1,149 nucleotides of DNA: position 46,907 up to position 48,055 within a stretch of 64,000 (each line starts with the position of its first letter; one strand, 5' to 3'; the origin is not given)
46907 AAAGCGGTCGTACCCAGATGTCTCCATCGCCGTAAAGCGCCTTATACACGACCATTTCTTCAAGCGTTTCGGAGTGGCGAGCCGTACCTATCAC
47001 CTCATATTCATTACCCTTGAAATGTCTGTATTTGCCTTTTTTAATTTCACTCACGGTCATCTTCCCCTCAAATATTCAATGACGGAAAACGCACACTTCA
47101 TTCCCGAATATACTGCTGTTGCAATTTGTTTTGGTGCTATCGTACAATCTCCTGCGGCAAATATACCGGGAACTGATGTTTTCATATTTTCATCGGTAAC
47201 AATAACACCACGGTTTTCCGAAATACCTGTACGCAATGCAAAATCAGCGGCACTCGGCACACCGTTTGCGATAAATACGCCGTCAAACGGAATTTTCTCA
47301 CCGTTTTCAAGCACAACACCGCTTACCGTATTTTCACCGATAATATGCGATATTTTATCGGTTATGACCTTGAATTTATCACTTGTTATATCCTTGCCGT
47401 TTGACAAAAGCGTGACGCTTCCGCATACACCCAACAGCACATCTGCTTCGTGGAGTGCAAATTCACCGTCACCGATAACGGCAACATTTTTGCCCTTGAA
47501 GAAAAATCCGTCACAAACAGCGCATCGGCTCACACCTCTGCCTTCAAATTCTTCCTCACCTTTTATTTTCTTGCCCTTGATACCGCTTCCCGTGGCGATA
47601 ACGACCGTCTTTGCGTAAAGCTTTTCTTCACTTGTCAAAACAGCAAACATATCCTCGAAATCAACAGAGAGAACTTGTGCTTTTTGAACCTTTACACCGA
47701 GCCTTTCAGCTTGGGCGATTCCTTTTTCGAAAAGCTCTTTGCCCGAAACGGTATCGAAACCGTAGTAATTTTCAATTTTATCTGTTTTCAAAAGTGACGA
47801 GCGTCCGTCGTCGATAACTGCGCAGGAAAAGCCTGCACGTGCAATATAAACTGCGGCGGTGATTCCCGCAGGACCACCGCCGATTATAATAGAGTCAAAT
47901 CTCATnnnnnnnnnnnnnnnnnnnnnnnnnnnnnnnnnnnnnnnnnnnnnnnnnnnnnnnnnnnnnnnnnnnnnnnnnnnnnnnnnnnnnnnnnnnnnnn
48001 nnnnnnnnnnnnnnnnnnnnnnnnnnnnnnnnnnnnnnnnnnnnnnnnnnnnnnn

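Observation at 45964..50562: Four translationally coupled genes behind the riboswitch: P-type ATPase, TrxR-like flavoprotein, DUF1653, stand-alone ABC-type ATPase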

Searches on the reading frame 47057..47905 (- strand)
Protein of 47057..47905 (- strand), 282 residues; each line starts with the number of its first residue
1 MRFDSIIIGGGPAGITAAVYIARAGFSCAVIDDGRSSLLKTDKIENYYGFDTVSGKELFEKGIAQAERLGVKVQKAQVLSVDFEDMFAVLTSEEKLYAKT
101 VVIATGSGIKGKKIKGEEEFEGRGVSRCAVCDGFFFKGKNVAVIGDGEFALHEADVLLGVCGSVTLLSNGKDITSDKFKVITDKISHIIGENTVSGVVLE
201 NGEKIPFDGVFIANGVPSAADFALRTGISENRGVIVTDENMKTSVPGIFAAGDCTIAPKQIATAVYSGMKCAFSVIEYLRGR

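Call 7: search_protein_families(library=pfam, proteins=[window:47057-47905:-], max_evalue=0.01)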
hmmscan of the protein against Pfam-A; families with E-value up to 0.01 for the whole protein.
window:47057-47905:- (282 aa): 14 families
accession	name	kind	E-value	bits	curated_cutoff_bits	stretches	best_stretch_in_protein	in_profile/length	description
PF07992.20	Pyr_redox_2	-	3.8e-35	122.1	26.1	1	4-268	2-291/291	Pyridine nucleotide-disulphide oxidoreductase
PF13738.12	Pyr_redox_3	-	3.6e-17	63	30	2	62-252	89-305/305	Pyridine nucleotide-disulphide oxidoreductase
PF01134.28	GIDA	-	1.1e-09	38.3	22.1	1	5-49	2-40/391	Glucose inhibited division protein A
PF00890.30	FAD_binding_2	-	5.8e-08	32.8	20.4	1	4-36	1-33/414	FAD binding domain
PF01266.30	DAO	-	1.1e-07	32.2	27.9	1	5-34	2-31/353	FAD dependent oxidoreductase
PF05834.18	Lycopene_cycl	-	2.7e-07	30.5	23.4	0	4-39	1-38/380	Lycopene cyclase protein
PF03486.20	HI0933_like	-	1.1e-06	28.7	50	1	4-38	2-36/244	HI0933-like protein Rossmann domain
PF13454.12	NAD_binding_9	-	1.8e-05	25.2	21.8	0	57-107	101-154/155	FAD-NAD(P)-binding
PF13450.12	NAD_binding_8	-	5.9e-05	23.7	21.9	1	7-34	1-28/68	NAD(P)-binding Rossmann-like domain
PF12831.13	FAD_oxidored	-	0.00026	20.9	27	1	5-33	2-30/416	FAD dependent oxidoreductase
PF01494.25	FAD_binding_3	-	0.00032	20.5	22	1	4-33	3-32/349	FAD binding domain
PF01946.23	Thi4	-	0.00039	20.2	26.2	1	3-32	18-48/235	Thi4 family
PF13241.12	NAD_binding_7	-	0.0015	19.5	22.1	0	136-186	5-56/104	Putative NAD(P)-binding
PF00070.33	Pyr_redox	-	0.002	19.1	22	0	6-38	3-35/82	Pyridine nucleotide-disulphide oxidoreductase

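Call 8: search_protein_families(library=ncbifam, proteins=[window:47057-47905:-], max_evalue=0.01)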
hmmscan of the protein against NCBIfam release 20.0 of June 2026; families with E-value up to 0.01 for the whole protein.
window:47057-47905:- (282 aa): 104 families (the best 25 are shown)
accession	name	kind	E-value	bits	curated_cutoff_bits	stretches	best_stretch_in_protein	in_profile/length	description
TIGR01292.1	TRX_reduct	equivalog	2.9e-69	233.2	343.45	1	4-279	2-300/300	thioredoxin-disulfide reductase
TIGR03143.1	AhpF_homolog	hypoth_equivalog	3.8e-48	164.4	687.65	2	3-178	5-183/555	putative alkyl hydroperoxide reductase F subunit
TIGR03140.1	AhpF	equivalog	2.8e-44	151.5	502.9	1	2-279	212-512/515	alkyl hydroperoxide reductase subunit F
NF007614.0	PRK10262.1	equivalog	2.1e-28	99.4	644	1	6-178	10-186/321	thioredoxin-disulfide reductase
TIGR02053.1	MerA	equivalog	6.6e-15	55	454.45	1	201-276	251-329/465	mercury(II) reductase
TIGR04018.1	Bthiol_YpdA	hypoth_equivalog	2.3e-14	52.9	339.9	2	63-260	79-294/316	YpdA family putative bacillithiol disulfide reductase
NF009409.0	PRK12770.1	subfamily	7e-14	51.6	343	1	200-281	269-352/360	putative glutamate synthase subunit beta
NF045765.1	PhenlGlyoxDHPadH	equivalog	9.1e-14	51.1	475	1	184-258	207-280/416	NADH-dependent phenylglyoxylate dehydrogenase subunit epsilon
NF004776.0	PRK06116.1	equivalog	2e-13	50.2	480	2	195-271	242-321/450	glutathione-disulfide reductase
NF003585.0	PRK05249.1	equivalog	3.3e-13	49.1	465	2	183-273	238-331/464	Si-specific NAD(P)(+) transhydrogenase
NF009410.0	PRK12771.1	subfamily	3.9e-13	48.8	516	2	185-281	350-447/566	NAD(P)-binding protein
TIGR01316.1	gltA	equivalog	6.4e-13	48.3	471.75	2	197-279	366-449/449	NADPH-dependent glutamate synthase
TIGR01350.1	lipoamide_DH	equivalog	8e-13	47.9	408.8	2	184-275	224-329/461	dihydrolipoyl dehydrogenase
TIGR03385.1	CoA_CoA_reduc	equivalog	7.2e-12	44.8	578.8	1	6-257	3-285/439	CoA-disulfide reductase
NF040505.1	ArsO_flavin_mono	equivalog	9.8e-12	45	425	2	78-149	97-171/346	ArsO family NAD(P)H-dependent flavin-containing monooxygenase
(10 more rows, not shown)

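Call 16: search_solved_structures(query=window:47057-47905:-, max_evalue=1e-10, show_alignments=1)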
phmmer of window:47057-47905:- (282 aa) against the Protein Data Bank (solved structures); distinct sequences matched with E-value up to 1e-10: 65 (the best 60 are shown).
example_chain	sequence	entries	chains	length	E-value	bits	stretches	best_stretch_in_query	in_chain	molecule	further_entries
5nii_A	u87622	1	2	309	2.6e-47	164.6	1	6-280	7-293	Thioredoxin reductase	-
5mh4_A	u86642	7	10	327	3e-45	157.8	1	2-275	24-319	Thioredoxin reductase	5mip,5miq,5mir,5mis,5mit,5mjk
5uwy_A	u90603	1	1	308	1.3e-44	155.8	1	3-279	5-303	Thioredoxin reductase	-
7jyp_A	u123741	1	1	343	2.4e-44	154.9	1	3-268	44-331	Thioredoxin reductase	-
4gcm_A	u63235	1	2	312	5.9e-43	150.3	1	3-280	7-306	Thioredoxin reductase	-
4zn0_A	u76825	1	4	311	1.1e-41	146.2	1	3-279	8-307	Thioredoxin reductase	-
2q0k_A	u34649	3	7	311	8.5e-41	143.2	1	3-280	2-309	Thioredoxin reductase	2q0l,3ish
2q7v_A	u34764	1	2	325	1.2e-40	142.7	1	3-274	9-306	Thioredoxin reductase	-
7aaw_A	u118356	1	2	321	2.3e-40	141.8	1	3-278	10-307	Thioredoxin reductase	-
6gnc_A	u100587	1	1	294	2.6e-40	141.6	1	2-279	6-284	Thioredoxin reductase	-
9xub_A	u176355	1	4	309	1.6e-38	135.8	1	4-274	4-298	Thioredoxin reductase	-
2a87_A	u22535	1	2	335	2.1e-38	135.4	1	4-274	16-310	Thioredoxin reductase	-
3cty_A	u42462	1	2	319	1.2e-37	132.9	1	3-275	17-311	Thioredoxin reductase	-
5uth_A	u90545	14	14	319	2.5e-35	125.3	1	4-275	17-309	Thioredoxin reductase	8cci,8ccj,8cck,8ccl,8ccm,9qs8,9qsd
6gna_A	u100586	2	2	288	7.4e-35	123.8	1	2-279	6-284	Thioredoxin reductase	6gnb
6gnd_A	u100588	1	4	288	1.9e-33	119.2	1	2-279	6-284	Thioredoxin reductase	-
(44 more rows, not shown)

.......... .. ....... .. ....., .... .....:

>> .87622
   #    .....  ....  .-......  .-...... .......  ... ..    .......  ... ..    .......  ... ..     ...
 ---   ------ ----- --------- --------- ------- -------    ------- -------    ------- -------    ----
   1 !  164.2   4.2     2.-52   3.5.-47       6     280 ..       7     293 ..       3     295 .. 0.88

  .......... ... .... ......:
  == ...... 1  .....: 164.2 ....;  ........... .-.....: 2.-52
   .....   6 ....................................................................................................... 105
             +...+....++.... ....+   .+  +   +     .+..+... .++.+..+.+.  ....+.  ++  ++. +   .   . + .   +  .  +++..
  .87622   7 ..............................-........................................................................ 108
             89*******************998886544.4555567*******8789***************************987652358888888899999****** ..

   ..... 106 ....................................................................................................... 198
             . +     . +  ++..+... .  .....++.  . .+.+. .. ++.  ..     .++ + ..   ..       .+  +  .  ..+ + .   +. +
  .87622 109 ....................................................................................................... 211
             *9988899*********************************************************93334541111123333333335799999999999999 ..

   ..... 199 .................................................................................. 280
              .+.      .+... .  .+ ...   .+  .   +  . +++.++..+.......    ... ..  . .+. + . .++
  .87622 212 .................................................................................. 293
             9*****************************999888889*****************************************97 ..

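Call 19: search_protein_families(library=padloc, proteins=[window:47057-47905:-], max_evalue=0.01)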
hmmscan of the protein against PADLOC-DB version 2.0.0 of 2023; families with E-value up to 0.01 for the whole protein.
window:47057-47905:- (282 aa): 1 family
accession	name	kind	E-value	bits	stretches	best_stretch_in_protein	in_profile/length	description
PDLC01086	C3a186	-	0.0084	13.4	0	6-32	4-30/384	"C-3?,4? desaturase"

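Call 80: search_protein_families(library=phrogs, proteins=[window:47057-47905:-], max_evalue=0.001)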
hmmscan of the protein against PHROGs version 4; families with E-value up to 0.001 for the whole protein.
window:47057-47905:- (282 aa): 2 families
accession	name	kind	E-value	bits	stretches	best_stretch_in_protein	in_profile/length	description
phrog_6397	-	DNA, RNA and nucleotide metabolism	1.7e-51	176.3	1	4-282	7-322/473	ribonucleotide reductase large subunit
phrog_6132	-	DNA, RNA and nucleotide metabolism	1.3e-05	25.6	1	71-191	313-427/530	ribonucleotide reductase large subunit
